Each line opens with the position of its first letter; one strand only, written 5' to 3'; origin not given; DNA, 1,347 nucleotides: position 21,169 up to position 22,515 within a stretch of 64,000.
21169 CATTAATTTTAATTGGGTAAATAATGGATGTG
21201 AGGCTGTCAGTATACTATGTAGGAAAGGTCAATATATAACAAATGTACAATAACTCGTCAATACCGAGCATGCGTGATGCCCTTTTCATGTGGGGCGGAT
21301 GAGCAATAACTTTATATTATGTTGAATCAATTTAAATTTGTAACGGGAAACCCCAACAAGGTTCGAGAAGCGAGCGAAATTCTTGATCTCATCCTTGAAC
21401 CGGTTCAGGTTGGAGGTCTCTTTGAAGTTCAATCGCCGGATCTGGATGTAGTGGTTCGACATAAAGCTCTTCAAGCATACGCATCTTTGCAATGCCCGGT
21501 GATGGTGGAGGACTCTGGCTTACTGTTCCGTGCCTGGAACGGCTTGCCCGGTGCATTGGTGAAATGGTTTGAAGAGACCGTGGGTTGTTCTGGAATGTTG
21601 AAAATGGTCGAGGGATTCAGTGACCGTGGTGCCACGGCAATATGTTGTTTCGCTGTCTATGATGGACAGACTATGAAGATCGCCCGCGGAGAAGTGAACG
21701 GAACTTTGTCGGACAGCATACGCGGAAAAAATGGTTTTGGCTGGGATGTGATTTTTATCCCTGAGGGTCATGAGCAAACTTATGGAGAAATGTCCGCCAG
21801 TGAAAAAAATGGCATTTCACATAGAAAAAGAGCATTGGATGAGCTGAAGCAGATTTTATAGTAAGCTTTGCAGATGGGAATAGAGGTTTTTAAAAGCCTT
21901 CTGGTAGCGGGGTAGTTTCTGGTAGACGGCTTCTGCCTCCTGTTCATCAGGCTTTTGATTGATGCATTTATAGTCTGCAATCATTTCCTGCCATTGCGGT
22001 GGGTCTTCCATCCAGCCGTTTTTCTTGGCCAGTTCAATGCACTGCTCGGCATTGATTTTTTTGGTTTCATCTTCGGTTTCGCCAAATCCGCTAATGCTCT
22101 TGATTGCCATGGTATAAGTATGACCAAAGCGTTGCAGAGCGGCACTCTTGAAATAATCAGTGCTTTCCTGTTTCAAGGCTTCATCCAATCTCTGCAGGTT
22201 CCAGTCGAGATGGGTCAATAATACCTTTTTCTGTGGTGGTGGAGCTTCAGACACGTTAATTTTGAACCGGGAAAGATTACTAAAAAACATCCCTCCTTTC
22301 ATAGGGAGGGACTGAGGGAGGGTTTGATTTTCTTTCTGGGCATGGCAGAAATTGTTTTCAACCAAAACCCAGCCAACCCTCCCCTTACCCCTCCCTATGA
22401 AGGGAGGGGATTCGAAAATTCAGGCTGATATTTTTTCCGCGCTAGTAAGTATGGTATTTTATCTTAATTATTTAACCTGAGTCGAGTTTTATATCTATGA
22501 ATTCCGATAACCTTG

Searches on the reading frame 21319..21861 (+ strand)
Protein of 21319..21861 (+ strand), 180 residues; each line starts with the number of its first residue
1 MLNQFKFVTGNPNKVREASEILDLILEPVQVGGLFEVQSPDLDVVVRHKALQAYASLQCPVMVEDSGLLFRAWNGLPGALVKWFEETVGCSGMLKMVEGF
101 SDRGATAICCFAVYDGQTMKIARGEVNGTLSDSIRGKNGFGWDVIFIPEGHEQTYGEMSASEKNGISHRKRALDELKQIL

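Call 46: search_protein_families(library=pfam, proteins=[window:21319-21861:+], max_evalue=0.001)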
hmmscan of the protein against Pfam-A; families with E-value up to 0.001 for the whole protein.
window:21319-21861:+ (180 aa): 1 family
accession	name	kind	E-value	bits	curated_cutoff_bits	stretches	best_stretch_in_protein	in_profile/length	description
PF01725.21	Ham1p_like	-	2e-45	155.4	22.5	1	7-178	3-185/186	Ham1 family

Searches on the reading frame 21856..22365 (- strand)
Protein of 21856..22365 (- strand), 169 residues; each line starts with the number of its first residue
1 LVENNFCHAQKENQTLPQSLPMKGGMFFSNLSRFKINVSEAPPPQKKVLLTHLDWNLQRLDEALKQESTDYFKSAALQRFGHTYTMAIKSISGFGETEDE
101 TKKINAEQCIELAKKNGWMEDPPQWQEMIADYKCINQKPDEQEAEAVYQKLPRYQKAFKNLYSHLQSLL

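Call 46: search_protein_families(library=pfam, proteins=[window:21856-22365:-], max_evalue=0.001)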
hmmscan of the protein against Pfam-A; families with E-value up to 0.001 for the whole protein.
window:21856-22365:- (169 aa): 1 family
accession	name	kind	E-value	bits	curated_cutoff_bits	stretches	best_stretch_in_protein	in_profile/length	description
PF08780.16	NTase_sub_bind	-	3e-12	47.1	31.8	1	52-166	5-125/126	Nucleotidyltransferase substrate binding protein like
